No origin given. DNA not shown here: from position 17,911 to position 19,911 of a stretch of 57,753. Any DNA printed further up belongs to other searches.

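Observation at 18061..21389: Self-contained orphan cassette between rnr and smc: tandem-HTH protein + N-terminal GHKL ATPase operon with a divergent coiled-coil/wHTH gene (candidate undescribed defence or DNA-surveillance module)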

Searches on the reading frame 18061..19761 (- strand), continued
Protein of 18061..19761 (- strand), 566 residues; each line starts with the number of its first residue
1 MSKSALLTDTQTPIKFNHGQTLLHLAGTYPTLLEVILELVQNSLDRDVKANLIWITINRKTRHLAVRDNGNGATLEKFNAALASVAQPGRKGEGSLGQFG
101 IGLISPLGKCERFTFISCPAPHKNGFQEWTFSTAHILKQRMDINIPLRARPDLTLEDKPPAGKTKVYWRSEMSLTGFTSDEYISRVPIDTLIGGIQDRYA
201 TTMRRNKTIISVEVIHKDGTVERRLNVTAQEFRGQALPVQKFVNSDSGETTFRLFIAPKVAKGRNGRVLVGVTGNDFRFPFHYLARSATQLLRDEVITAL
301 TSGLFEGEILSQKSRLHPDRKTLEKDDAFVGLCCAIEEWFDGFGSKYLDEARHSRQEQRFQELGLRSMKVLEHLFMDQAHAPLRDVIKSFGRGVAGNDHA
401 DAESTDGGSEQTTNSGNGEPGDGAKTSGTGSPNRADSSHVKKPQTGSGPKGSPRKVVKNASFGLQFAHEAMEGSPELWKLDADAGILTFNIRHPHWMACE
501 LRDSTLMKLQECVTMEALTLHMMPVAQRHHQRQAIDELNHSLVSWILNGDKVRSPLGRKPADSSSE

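Call 58: search_protein_representatives(alignment_id=A1)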
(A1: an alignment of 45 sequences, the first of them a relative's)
Query: 45 sequences, 564 profile positions. Proteins with E-value up to 0.001 (for the whole library): 5085; up to 1e-10: 555; up to 1e-30: 445. The best 150 are listed.
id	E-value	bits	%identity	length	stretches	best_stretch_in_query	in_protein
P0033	4.8e-217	738.4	-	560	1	6-556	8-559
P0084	8.9e-217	737.5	-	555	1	6-557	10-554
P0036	5.2e-216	735.0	-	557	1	5-557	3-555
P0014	5.4e-216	734.9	-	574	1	6-556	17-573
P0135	2.4e-212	722.9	-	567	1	1-561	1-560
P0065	5.6e-212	721.7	-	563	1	4-559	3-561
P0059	1.5e-210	717.0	-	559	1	8-562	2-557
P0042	2.2e-209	713.1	-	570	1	6-557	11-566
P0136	3.5e-209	712.5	-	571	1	5-559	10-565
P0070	8.0e-209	711.3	-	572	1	4-554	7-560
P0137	2.0e-206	703.4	-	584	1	9-557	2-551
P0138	7.5e-206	701.5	-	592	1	15-562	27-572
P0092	8.1e-206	701.4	-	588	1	8-560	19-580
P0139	2.0e-201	686.8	-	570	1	9-558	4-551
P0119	8.1e-200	681.6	-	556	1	8-556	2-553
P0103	7.3e-199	678.4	-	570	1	5-563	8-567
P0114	5.6e-194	662.3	-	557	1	1-557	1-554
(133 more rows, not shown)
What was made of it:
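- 18061..19761 (-): GHL-type (GHKL plus transducer-like) ATPase, 566 aa. Domains: ATPase ~18-145, alpha/beta middle ~146-325, long helices 327-389, disordered linker 393-460, conserved C-terminal alpha/beta domain 461-553. The family has 445 clusters at E<=1e-30 (call 58).
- Family size: about 445 clusters at 50% identity, all 445-632 aa, so it is patchy rather than universal (call 58).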

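Call 60: find_encoding_contigs(protein=P0001, flank=4000, max_places=5)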
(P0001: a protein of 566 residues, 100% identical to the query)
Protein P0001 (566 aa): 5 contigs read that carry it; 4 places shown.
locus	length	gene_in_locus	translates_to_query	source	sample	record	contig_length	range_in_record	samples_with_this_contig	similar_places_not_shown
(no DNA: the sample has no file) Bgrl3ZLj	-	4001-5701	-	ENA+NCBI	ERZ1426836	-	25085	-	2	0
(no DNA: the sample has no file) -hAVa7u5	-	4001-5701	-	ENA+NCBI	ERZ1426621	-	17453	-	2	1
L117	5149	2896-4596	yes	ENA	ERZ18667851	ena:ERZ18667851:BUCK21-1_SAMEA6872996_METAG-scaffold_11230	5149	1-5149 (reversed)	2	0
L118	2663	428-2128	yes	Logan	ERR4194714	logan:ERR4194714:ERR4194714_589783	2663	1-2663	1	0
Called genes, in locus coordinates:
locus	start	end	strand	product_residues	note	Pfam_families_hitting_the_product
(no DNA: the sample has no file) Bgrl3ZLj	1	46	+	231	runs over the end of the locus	PF22935:RM44_endonuclase (weak), PF14622:Ribonucleas_3_3, PF00636:Ribonuclease_3, PF00035:dsrm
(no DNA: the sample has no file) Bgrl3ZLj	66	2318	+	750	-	PF02463:SMC_N, PF13175:AAA_15, PF13476:AAA_23, PF13304:AAA_21 (weak)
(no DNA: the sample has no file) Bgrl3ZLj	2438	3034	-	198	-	-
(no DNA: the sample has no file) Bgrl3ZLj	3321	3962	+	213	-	-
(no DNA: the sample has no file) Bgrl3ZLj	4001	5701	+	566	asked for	PF13589:HATPase_c_3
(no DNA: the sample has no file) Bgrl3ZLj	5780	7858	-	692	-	PF08206:OB_RNB, PF17849:OB_Dis3, PF17876:CSD2, PF00773:RNB, PF00575:S1 (weak)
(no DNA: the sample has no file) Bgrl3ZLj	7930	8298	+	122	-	PF00886:Ribosomal_S16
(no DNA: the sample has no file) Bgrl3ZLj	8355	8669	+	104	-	PF13083:KH_KhpA-B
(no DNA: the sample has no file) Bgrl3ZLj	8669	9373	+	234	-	PF01746:tRNA_m1G_MT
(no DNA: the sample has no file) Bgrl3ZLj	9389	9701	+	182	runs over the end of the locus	PF01625:PMSR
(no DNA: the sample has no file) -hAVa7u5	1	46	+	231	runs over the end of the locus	PF22935:RM44_endonuclase (weak), PF14622:Ribonucleas_3_3, PF00636:Ribonuclease_3, PF00035:dsrm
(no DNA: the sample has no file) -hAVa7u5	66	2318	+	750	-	PF02463:SMC_N, PF13175:AAA_15, PF13476:AAA_23, PF13304:AAA_21 (weak)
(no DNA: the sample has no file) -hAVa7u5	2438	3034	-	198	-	-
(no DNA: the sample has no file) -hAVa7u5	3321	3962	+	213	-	-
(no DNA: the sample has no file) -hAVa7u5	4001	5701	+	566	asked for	PF13589:HATPase_c_3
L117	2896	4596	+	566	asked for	PF13589:HATPase_c_3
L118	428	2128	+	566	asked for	PF13589:HATPase_c_3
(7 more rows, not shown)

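Call 66: search_protein_families(library=pfam, alignment_id=A1, max_evalue=0.01)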
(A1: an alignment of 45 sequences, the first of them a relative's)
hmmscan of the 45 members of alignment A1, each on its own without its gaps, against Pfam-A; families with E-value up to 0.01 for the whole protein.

A. member 1, P0001 (566 aa): 2 families
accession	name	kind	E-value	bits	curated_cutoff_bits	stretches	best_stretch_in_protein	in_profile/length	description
PF13589.12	HATPase_c_3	-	1.4e-09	38.5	25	1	34-143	5-114/137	Histidine kinase-, DNA gyrase B-, and HSP90-like ATPase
PF02518.31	HATPase_c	-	4.7e-05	24.2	26.4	1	31-103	5-77/111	Histidine kinase-, DNA gyrase B-, and HSP90-like ATPase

B. families by the number of members that match (of 45 scanned): 4 families
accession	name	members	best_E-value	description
PF13589.12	HATPase_c_3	45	5.9e-17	Histidine kinase-, DNA gyrase B-, and HSP90-like ATPase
PF02518.31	HATPase_c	44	4.9e-08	Histidine kinase-, DNA gyrase B-, and HSP90-like ATPase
PF25794.1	SACS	7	0.00073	Sacsin domain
PF04637.17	Herpes_pp85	1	0.0068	Herpesvirus phosphoprotein 85 (HHV6-7 U14/HCMV UL25)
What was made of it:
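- On GHKL (Bergerat-fold) ATPase superfamily, HATPase_c_3 clan: All 45 aligned members match it (call 66).
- On Sacsin-type ATP-binding domain: Pfam SACS matches 7 of 45 members, with a best E-value of 7e-4 (call 66).
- Pfam SACS matches 7 of 45 members (call 66).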

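Call 67: search_protein_families(library=padloc, alignment_id=A1, max_evalue=0.01)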
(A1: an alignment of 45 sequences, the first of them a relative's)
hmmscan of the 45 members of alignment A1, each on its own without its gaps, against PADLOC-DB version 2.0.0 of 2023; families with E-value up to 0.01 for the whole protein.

A. member 1, P0001 (566 aa): 1 family
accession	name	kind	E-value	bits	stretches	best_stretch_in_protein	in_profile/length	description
PDLC03968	TmtA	-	0.00027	16.7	1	32-103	75-144/1486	-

B. families by the number of members that match (of 45 scanned): 12 families
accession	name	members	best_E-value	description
PDLC03968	TmtA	40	5.2e-10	-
PDLC03485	REase_II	24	8.5e-06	Type II restriction enzyme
PDLC03970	TmtA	19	2e-07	-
PDLC02204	MzaB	16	7.1e-08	-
PDLC03964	TmtA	11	0.0001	-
PDLC03972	TmtA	9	5.6e-05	-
PDLC03967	TmtA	6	0.00021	-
PDLC03966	TmtA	6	0.00033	-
PDLC03419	REase_II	3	6.9e-05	Type II restriction enzyme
PDLC03965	TmtA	3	0.0058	-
PDLC03835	DzbA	2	0.0025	-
PDLC03971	TmtA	1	0.0061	-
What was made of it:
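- Closest known: Tiamat. Same: 40 of 45 family members hit a TmtA model and 16 of 45 hit MzaB (call 67).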

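Call 68: search_protein_families(library=padloc, proteins=[P0033, P0084, P0036, P0065, P0103, P0060, P0017, P0114, P0118, P0120], max_evalue=0.0001)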
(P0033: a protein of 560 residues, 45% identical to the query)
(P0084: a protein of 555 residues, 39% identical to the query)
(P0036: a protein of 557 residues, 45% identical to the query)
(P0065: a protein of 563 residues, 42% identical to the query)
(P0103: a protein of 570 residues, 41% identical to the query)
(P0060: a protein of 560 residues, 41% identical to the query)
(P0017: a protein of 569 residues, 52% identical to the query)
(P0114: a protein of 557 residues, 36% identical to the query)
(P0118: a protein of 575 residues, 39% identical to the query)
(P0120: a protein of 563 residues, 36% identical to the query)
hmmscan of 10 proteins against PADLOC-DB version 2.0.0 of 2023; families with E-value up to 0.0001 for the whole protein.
P0033 (560 aa): 0 families

P0084 (555 aa): 1 family
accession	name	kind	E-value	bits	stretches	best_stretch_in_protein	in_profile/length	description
PDLC03968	TmtA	-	4.3e-09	32.6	1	31-102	72-144/1486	-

P0036 (557 aa): 0 families

P0065 (563 aa): 1 family
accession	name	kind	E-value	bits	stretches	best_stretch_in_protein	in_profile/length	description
PDLC03968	TmtA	-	3.2e-08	29.7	1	25-97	71-144/1486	-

P0103 (570 aa): 2 families
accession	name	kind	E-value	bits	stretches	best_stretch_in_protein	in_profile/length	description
PDLC03968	TmtA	-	2.1e-06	23.7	1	29-101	71-144/1486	-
PDLC03970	TmtA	-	3.8e-05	19.8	1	36-100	65-127/1552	-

P0060 (560 aa): 1 family
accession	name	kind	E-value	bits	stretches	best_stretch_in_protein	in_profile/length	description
PDLC03968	TmtA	-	5.5e-06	22.3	1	27-92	78-144/1486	-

P0017 (569 aa): 0 families

P0114 (557 aa): 0 families

P0118 (575 aa): 0 families

P0120 (563 aa): 0 families
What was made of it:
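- Closest known: Tiamat. Different: The matches cover only about 70 residues of models up to 1486 positions long (call 68).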

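Call 76: find_related_loci(query=A2, collection=viral_contigs, flank=10000)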
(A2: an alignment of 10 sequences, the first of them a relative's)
Query A2 (566 aa) in viral_contigs; peptide patterns used: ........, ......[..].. (x = any residue, [..] = any of these).
36 stretches matched a pattern, but none encodes a relative of the query by tblastn (E <= 1e-3).
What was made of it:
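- No relative was found in viral contigs (call 76).
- Tried and rejected: The viral-contig scan found no relative (call 76), so there is no evidence for a phage origin.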

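Call 89: search_protein_families(library=padloc, alignment_id=A6, max_evalue=0.00001)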
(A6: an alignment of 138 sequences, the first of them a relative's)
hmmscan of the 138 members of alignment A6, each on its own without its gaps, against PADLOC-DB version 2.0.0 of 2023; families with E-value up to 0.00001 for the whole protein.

A. member 1, L001:4121-4762:- (214 aa): 0 families

B. families by the number of members that match (of 138 scanned): 81 families (the first 25 are shown)
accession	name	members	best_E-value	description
PDLC04606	PDC-M37B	3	1.1e-44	-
PDLC03838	DolB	3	7.8e-35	-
PDLC00915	TRIP13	3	9.7e-14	TRIP13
PDLC04232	IetA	3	2.5e-08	-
PDLC04605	PDC-M37B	2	2.7e-38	-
PDLC04140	mad8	2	2.3e-10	mads_8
PDLC03961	ShosA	1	1.6e-48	-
PDLC01136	RT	1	3.9e-39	RT (reverse transcriptase)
PDLC03754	RT_UG17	1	1.3e-29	DRT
PDLC02865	DpdF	1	1.1e-27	DpdF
PDLC02063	Cas1_IIIb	1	1.3e-24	-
PDLC03764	RT_UG26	1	3.1e-24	DRT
PDLC03779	RT_UG4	1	5.8e-24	DRT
PDLC04899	PDC-S07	1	9.9e-23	-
PDLC02997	ShosA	1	1.5e-19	-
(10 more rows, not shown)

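Call 90: search_protein_families(library=pfam, alignment_id=A6, max_evalue=0.00001)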
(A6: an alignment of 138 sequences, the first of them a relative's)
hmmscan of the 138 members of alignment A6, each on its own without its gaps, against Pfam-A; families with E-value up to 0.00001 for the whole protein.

A. member 1, L001:4121-4762:- (214 aa): 1 family
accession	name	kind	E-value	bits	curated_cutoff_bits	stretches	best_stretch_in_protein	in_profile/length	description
PF07750.17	GcrA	-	8.4e-24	85.2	26.9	1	35-195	16-152/155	GcrA cell cycle regulator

B. families by the number of members that match (of 138 scanned): 169 families (the first 25 are shown)
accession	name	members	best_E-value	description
PF08282.18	Hydrolase_3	4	7.8e-12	haloacid dehalogenase-like hydrolase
PF00702.32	Hydrolase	3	1e-32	haloacid dehalogenase-like hydrolase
PF00004.35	AAA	3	5e-27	ATPase family associated with various cellular activities (AAA)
PF07728.20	AAA_5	3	4.4e-19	AAA domain (dynein-related subfamily)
PF00753.33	Lactamase_B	3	4.2e-14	Metallo-beta-lactamase superfamily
PF13401.12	AAA_22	3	2.7e-13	AAA domain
PF05649.18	Peptidase_M13_N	2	3.5e-119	Peptidase family M13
PF00133.28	tRNA-synt_1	2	1.9e-110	tRNA synthetases class I (I, L, M and V)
PF04041.19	Glyco_hydro_130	2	1e-80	beta-1,4-mannooligosaccharide phosphorylase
PF07724.20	AAA_2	2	8.1e-74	AAA domain (Cdc48 subfamily)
PF01431.27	Peptidase_M13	2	2e-63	Peptidase family M13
PF00122.25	E1-E2_ATPase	2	1.4e-61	E1-E2 ATPase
PF02163.28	Peptidase_M50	2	6.6e-51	Peptidase family M50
PF13603.12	tRNA-synt_1_2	2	5.5e-37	Leucyl-tRNA synthetase, editing domain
PF17762.8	HTH_ParB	2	2.3e-36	ParB HTH domain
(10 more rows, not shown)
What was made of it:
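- On MORC / paraMORC1-5: A Pfam scan of 138 flanking proteins shows housekeeping genes (call 90).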
